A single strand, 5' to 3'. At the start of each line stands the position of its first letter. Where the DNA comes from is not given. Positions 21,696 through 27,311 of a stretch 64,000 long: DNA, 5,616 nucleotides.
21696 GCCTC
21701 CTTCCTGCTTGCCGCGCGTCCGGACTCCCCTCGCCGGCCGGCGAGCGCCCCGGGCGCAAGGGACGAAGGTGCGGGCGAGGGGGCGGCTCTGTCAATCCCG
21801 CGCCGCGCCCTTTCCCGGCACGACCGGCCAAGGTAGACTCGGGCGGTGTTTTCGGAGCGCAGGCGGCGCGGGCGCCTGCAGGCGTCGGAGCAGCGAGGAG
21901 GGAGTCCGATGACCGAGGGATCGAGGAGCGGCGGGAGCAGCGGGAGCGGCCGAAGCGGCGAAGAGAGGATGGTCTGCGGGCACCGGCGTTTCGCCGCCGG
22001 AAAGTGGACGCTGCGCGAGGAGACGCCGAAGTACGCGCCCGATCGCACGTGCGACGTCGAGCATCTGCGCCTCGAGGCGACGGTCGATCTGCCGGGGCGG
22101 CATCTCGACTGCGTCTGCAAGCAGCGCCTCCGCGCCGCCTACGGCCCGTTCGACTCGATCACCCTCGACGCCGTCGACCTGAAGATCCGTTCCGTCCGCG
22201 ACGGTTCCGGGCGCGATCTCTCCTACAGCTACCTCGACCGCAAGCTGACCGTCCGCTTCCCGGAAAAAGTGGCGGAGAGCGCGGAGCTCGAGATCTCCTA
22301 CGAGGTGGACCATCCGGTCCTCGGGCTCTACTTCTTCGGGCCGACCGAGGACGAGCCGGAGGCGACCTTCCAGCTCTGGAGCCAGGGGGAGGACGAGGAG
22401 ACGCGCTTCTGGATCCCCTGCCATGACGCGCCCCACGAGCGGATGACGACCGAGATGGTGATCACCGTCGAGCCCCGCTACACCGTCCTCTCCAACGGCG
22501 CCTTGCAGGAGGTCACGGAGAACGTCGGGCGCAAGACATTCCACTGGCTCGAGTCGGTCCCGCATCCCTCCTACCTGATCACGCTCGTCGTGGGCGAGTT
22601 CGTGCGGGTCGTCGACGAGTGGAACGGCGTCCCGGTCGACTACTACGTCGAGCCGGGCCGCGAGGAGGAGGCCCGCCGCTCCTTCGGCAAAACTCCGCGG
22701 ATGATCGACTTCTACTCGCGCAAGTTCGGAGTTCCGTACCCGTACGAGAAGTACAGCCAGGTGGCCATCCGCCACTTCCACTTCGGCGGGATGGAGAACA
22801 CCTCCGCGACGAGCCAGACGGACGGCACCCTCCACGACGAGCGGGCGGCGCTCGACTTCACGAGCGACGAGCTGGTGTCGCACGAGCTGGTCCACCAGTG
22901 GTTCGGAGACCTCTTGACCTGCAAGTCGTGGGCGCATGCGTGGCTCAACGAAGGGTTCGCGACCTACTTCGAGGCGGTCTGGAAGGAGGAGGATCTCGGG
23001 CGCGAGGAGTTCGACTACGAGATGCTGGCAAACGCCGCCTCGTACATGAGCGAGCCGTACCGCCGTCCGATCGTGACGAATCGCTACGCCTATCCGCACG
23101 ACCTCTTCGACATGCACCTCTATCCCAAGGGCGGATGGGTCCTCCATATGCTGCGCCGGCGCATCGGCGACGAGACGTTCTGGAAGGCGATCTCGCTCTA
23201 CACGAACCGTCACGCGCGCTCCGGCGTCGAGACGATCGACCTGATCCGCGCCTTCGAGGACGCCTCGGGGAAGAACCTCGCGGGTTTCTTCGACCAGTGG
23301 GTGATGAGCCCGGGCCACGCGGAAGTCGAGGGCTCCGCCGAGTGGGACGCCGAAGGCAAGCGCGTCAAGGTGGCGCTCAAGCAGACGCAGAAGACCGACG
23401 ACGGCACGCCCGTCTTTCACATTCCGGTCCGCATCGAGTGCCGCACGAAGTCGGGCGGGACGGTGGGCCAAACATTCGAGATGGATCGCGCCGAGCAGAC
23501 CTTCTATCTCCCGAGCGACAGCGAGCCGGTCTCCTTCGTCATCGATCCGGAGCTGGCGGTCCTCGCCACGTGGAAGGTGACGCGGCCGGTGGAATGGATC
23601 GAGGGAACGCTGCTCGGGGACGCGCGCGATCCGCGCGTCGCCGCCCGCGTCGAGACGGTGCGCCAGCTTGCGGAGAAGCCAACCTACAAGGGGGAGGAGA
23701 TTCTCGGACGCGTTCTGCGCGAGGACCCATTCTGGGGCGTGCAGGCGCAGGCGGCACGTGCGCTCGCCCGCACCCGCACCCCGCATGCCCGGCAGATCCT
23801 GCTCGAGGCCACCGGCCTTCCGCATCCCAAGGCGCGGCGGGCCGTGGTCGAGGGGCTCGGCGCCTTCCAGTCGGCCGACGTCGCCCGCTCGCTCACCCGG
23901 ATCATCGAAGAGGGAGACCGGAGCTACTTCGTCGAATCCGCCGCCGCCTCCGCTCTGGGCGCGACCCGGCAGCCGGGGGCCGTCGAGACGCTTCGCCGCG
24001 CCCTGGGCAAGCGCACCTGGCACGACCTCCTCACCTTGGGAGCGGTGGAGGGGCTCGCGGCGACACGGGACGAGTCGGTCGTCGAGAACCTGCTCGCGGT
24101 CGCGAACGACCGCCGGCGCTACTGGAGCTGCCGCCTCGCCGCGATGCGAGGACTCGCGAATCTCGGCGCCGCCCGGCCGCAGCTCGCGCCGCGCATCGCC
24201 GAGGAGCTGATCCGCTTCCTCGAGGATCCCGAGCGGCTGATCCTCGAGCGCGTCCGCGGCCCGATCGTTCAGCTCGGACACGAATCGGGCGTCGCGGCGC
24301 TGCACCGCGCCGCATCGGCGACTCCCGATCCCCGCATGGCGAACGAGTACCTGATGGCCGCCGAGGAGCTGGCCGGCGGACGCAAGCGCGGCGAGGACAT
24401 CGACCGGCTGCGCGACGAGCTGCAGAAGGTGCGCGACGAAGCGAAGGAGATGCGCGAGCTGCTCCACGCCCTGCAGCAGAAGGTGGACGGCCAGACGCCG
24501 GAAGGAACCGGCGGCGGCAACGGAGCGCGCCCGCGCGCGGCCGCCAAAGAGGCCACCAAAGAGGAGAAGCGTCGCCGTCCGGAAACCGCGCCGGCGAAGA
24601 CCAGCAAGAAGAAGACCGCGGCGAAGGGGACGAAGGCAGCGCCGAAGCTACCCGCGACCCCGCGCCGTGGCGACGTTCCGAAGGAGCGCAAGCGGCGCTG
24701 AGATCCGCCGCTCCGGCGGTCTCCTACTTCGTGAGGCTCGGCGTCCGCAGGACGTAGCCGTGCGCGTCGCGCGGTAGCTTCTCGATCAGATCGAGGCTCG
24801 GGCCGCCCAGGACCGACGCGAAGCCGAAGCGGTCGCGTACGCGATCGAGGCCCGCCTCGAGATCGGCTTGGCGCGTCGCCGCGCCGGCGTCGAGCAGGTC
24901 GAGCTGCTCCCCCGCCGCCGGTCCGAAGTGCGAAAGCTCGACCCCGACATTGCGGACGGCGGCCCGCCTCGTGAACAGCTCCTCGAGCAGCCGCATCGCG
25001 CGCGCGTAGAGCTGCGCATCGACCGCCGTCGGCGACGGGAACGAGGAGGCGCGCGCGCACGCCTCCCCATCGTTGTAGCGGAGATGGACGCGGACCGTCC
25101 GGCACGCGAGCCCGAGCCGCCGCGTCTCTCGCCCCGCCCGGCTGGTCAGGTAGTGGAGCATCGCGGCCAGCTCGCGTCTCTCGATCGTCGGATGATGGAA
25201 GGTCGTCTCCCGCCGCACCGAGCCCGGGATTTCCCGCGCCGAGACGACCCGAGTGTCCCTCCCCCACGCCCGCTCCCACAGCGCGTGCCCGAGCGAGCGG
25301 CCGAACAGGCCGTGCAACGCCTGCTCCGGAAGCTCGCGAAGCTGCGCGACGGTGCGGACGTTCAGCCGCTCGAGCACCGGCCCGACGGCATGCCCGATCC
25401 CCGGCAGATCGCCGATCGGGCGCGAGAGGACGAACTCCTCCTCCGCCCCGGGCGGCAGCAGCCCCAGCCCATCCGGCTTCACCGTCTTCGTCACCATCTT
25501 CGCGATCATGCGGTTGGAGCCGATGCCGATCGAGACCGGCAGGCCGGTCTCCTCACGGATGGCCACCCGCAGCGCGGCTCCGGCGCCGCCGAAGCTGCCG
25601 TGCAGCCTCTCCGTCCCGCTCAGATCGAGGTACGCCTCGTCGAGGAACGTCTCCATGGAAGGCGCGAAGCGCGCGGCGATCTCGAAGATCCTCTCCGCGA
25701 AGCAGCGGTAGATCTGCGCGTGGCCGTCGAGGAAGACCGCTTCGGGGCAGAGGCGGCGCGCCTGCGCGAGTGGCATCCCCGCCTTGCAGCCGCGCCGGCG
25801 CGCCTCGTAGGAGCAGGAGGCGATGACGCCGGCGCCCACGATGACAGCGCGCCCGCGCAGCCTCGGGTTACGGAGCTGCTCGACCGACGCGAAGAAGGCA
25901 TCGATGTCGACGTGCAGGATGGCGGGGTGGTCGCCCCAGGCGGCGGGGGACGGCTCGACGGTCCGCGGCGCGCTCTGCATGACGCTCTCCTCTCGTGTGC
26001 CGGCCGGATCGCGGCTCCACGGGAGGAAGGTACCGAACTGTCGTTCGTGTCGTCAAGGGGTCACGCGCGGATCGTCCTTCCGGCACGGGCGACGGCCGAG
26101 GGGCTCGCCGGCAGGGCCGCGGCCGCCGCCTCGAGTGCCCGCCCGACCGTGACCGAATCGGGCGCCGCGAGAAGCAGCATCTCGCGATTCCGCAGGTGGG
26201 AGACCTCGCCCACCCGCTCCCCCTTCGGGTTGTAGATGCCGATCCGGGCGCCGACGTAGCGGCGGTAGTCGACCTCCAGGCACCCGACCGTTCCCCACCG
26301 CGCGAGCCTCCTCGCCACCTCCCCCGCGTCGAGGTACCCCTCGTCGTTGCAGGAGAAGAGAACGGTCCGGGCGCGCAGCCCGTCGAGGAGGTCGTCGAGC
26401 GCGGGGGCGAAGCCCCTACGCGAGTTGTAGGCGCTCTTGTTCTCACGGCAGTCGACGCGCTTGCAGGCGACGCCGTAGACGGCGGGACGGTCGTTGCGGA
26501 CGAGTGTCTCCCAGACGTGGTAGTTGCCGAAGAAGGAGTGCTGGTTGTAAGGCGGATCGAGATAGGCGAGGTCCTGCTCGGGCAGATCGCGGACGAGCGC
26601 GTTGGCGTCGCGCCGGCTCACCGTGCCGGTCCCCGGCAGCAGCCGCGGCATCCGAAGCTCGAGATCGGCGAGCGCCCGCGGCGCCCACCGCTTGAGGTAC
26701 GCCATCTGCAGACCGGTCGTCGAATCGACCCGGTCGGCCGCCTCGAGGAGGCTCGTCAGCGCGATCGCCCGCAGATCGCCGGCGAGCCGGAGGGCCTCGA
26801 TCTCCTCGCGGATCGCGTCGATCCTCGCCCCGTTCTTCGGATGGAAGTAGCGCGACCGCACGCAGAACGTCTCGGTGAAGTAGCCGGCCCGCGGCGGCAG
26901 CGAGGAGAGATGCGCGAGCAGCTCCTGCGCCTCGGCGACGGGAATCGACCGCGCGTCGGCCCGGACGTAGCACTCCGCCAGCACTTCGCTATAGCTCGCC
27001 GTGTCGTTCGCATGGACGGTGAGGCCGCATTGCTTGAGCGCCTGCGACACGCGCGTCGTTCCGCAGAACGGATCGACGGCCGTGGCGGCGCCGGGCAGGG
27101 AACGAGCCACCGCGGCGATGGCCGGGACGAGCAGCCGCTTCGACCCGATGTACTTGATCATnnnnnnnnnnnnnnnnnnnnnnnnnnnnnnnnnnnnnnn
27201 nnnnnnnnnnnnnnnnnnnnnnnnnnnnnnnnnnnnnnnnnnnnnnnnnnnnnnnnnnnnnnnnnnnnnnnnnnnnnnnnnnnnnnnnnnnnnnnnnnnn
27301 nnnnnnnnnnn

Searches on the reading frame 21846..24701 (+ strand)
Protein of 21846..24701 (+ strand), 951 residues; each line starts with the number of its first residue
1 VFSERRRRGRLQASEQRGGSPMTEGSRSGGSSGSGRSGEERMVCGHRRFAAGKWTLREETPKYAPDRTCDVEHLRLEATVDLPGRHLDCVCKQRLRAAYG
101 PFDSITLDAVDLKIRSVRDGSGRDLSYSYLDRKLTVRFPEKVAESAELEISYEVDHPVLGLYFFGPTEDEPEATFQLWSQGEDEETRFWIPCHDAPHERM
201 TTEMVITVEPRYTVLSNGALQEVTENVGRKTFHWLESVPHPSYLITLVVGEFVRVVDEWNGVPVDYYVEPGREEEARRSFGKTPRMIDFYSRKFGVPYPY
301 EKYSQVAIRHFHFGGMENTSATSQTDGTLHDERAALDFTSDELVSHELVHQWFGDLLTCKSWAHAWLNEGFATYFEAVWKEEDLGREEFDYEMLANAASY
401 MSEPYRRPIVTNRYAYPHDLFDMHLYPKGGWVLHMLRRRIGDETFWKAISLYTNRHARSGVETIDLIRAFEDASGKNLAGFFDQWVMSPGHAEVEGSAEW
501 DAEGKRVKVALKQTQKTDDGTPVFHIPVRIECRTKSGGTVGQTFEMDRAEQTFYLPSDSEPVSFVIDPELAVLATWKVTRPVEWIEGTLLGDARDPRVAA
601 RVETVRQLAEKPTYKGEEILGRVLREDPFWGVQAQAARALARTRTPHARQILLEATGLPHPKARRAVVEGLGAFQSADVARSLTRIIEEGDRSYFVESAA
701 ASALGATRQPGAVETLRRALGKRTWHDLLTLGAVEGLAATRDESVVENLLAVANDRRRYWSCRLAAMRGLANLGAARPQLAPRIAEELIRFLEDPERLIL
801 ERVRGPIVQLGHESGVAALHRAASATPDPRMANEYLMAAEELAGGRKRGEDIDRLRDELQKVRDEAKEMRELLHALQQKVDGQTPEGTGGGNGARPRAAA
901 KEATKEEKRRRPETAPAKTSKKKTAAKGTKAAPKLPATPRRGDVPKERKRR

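Call 69: search_protein_families(library=pfam, proteins=[window:21846-24701:+], max_evalue=0.0001)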
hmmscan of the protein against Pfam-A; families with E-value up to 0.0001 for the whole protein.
window:21846-24701:+ (951 aa): 5 families
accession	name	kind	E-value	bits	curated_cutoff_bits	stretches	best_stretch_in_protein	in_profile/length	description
PF01433.26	Peptidase_M1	-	9.3e-49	166.4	27.7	1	280-485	3-218/218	Peptidase family M1 domain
PF13646.12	HEAT_2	-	4e-18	65.9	27.7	2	659-724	12-75/88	HEAT repeats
PF17900.6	Peptidase_M1_N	-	5.8e-18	66.1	25.8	1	73-244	4-186/186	Peptidase M1 N-terminal domain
PF03130.22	HEAT_PBS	-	3.6e-07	30.5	20.9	0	632-655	1-24/27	PBS lyase HEAT-like repeat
PF11940.14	DUF3458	-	4.5e-06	27.4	28.6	1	493-557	4-73/95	Domain of unknown function (DUF3458) Ig-like fold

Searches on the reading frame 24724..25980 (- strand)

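Call 69: search_protein_families(library=pfam, proteins=[window:24724-25980:-], max_evalue=0.0001)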
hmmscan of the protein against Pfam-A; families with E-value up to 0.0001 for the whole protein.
window:24724-25980:- (418 aa): 3 families
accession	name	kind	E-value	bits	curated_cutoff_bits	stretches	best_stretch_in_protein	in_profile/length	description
PF00817.25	IMS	-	3.3e-42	144.3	23.2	1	24-165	1-148/148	impB/mucB/samB family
PF11799.13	IMS_C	-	3.5e-22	79.3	20.7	1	254-362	3-109/109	impB/mucB/samB family C-terminal domain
PF21999.2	IMS_HHH_1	-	2.3e-08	34.8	27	1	191-242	2-53/53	DNA polymerase-iota, thumb domain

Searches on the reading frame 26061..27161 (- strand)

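Call 69: search_protein_families(library=pfam, proteins=[window:26061-27161:-], max_evalue=0.0001)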
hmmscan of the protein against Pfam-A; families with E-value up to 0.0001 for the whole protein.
window:26061-27161:- (366 aa): 1 family
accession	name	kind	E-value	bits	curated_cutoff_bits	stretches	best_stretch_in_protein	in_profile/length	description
PF02086.21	MethyltransfD12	-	1.7e-34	120.1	22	1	4-237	1-217/253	D12 class N6 adenine-specific DNA methyltransferase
